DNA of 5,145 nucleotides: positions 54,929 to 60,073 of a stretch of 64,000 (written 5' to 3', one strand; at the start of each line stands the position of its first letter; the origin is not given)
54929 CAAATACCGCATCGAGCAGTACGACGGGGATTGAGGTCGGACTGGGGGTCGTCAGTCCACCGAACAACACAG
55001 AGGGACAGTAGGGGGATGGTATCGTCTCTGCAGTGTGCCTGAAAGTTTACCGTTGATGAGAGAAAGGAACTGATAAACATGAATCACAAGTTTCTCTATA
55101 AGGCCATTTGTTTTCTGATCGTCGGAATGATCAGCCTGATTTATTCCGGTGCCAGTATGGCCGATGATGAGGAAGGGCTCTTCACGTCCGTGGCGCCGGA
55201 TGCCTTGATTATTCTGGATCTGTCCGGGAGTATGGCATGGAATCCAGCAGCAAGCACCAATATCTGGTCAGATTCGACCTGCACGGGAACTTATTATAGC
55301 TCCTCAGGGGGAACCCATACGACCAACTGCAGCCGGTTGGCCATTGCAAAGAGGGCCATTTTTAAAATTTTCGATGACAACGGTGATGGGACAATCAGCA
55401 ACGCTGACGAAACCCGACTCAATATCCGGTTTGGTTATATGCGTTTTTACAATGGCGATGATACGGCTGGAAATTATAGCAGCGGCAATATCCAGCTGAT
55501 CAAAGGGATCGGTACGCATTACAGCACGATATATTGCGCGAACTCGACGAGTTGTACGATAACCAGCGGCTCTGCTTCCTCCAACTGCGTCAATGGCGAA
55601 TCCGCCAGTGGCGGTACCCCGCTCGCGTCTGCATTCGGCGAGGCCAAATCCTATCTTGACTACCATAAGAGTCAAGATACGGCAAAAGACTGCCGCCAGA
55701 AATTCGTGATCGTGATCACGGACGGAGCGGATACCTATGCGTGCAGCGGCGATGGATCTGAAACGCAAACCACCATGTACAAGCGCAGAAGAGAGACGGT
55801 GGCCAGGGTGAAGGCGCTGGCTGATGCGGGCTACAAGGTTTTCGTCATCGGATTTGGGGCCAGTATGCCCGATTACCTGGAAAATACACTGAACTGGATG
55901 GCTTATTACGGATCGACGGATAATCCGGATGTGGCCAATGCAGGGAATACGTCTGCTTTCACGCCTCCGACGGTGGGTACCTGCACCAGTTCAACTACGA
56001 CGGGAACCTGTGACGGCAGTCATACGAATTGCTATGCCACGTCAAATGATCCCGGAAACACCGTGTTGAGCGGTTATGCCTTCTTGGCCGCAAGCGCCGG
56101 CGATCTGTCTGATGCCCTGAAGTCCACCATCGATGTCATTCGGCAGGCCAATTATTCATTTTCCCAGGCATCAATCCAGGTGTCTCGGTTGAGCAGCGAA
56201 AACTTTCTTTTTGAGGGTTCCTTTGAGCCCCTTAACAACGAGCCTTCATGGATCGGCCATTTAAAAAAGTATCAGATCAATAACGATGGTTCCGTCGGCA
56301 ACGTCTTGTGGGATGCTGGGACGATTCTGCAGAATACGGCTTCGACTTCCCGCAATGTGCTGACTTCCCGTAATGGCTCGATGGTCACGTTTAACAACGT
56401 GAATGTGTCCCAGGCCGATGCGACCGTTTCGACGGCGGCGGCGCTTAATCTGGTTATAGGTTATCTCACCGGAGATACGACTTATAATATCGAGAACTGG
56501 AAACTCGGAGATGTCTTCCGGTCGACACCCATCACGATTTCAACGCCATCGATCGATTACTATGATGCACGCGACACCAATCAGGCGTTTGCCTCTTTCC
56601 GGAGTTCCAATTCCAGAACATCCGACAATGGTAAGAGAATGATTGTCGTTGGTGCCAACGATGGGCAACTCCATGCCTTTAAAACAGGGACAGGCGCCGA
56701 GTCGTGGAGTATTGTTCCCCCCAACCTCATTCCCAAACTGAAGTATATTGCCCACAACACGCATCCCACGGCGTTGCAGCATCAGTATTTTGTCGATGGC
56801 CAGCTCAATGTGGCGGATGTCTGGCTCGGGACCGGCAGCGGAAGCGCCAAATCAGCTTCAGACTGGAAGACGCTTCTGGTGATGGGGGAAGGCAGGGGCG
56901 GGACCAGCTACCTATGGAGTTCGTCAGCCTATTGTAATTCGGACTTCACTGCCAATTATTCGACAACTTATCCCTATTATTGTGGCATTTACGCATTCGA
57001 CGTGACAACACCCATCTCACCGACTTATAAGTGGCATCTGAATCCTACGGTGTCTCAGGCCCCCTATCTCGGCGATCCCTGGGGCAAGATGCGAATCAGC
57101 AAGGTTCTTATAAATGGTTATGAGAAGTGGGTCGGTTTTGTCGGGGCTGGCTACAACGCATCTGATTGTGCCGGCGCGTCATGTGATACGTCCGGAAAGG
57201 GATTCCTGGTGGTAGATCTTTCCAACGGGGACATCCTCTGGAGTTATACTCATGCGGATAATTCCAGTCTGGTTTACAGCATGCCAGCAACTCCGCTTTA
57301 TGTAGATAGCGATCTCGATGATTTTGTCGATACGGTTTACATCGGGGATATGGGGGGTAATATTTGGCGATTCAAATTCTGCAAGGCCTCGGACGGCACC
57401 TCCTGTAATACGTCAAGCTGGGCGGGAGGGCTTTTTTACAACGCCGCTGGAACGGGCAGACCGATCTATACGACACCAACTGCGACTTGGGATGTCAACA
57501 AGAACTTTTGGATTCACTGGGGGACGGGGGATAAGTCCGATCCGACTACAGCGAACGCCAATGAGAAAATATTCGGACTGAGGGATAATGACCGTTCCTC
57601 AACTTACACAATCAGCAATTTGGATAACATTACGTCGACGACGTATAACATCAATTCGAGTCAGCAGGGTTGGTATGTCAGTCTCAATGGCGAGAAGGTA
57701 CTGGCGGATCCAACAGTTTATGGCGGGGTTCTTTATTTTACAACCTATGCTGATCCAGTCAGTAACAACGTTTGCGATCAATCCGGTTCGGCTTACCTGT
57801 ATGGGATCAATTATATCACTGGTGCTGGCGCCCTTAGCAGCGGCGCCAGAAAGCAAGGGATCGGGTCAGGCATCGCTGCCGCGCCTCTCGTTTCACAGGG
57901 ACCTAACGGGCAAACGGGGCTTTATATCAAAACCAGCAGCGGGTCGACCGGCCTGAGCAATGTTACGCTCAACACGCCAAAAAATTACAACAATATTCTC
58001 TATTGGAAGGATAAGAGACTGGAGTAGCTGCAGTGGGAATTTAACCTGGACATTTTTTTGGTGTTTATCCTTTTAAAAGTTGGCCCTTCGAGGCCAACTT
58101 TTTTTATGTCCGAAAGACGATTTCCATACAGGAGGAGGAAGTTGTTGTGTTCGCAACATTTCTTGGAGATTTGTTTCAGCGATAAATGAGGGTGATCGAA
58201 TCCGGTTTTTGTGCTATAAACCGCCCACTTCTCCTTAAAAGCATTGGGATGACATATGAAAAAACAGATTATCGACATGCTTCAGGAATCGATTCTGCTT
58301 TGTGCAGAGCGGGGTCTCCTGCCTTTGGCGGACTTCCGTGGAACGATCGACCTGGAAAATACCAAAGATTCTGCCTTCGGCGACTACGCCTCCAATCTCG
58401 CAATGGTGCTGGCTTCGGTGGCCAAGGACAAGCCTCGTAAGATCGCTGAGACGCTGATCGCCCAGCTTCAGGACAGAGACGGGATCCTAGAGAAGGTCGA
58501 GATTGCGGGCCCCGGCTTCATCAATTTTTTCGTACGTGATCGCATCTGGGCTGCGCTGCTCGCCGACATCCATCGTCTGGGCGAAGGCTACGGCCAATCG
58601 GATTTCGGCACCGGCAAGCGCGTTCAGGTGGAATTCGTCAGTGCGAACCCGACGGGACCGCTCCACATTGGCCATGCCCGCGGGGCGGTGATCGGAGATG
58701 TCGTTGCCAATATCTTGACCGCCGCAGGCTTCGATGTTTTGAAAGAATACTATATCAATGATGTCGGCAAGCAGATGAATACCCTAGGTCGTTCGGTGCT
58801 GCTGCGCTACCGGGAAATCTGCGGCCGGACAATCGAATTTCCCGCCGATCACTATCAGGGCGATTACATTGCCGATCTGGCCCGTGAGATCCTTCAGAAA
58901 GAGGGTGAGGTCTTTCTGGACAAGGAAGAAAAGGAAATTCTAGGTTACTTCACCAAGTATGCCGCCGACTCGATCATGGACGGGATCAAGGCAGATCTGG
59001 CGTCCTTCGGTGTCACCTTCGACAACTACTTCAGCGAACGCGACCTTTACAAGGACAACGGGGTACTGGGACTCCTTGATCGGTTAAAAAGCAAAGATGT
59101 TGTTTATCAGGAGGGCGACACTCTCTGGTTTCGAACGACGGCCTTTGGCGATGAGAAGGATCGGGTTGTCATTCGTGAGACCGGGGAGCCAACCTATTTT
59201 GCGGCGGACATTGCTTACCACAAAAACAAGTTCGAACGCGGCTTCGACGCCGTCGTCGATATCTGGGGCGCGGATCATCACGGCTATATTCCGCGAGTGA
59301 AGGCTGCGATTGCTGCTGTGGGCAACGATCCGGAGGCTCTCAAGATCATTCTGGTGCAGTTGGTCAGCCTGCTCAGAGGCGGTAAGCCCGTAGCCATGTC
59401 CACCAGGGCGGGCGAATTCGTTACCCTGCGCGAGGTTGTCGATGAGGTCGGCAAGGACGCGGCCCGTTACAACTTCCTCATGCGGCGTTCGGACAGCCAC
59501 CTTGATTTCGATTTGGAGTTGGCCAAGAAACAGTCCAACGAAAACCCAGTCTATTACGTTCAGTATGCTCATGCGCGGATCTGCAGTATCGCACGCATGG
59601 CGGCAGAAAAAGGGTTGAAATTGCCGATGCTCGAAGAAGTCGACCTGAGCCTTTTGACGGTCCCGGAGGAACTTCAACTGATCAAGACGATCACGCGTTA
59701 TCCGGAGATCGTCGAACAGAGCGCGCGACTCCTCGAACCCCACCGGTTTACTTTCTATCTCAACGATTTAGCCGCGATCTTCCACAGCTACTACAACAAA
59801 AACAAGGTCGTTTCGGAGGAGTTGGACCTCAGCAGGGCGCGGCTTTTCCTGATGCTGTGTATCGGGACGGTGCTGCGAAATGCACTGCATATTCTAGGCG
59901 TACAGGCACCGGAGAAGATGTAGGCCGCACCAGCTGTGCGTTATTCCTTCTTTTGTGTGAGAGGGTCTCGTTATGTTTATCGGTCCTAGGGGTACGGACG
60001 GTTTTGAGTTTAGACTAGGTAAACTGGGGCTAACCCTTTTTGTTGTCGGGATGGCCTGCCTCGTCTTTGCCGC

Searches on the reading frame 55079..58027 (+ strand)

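Call 55: search_protein_families(library=pfam, proteins=[window:55079-58027:+], max_evalue=0.000001)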
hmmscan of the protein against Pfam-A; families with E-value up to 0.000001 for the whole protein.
window:55079-58027:+ (982 aa): 1 family
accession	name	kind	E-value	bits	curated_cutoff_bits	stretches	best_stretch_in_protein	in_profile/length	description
PF05567.17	T4P_PilY1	-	1.6e-12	47.5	28.1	1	476-842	1-380/411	PilY1 beta-propeller domain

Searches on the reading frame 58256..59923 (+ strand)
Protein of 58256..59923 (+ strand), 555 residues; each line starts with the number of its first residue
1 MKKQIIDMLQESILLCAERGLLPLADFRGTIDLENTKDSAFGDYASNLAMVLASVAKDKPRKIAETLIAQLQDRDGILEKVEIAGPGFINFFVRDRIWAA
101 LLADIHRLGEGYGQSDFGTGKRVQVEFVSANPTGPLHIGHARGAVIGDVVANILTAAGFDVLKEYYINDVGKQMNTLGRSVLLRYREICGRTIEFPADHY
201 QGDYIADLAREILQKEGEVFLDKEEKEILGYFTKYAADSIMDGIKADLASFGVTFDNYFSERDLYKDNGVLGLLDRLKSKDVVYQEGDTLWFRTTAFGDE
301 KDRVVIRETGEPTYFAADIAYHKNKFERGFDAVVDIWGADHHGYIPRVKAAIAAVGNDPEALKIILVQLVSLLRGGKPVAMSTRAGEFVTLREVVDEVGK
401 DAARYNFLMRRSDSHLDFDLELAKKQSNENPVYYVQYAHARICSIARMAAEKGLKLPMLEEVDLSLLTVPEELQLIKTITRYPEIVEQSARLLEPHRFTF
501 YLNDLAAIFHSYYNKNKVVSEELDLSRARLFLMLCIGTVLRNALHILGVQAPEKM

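Call 55: search_protein_families(library=pfam, proteins=[window:58256-59923:+], max_evalue=0.000001)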
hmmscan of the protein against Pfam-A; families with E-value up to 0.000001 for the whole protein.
window:58256-59923:+ (555 aa): 4 families
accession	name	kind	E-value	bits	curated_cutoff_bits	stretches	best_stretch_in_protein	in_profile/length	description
PF05746.21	DALR_1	-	7e-34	116.9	22.3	1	435-555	1-117/117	DALR anticodon binding domain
PF00750.26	tRNA-synt_1d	-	1.5e-22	80.5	23.3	1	115-403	14-303/349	tRNA synthetases class I (R), catalytic domain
PF03485.21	Arg_tRNA_synt_N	-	3.1e-22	79.4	21.5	1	30-93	23-85/85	Arginyl tRNA synthetase N terminal domain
PF09334.17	tRNA-synt_1g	-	3.8e-07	29.6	20.1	0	381-429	328-375/391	tRNA synthetases class I (M)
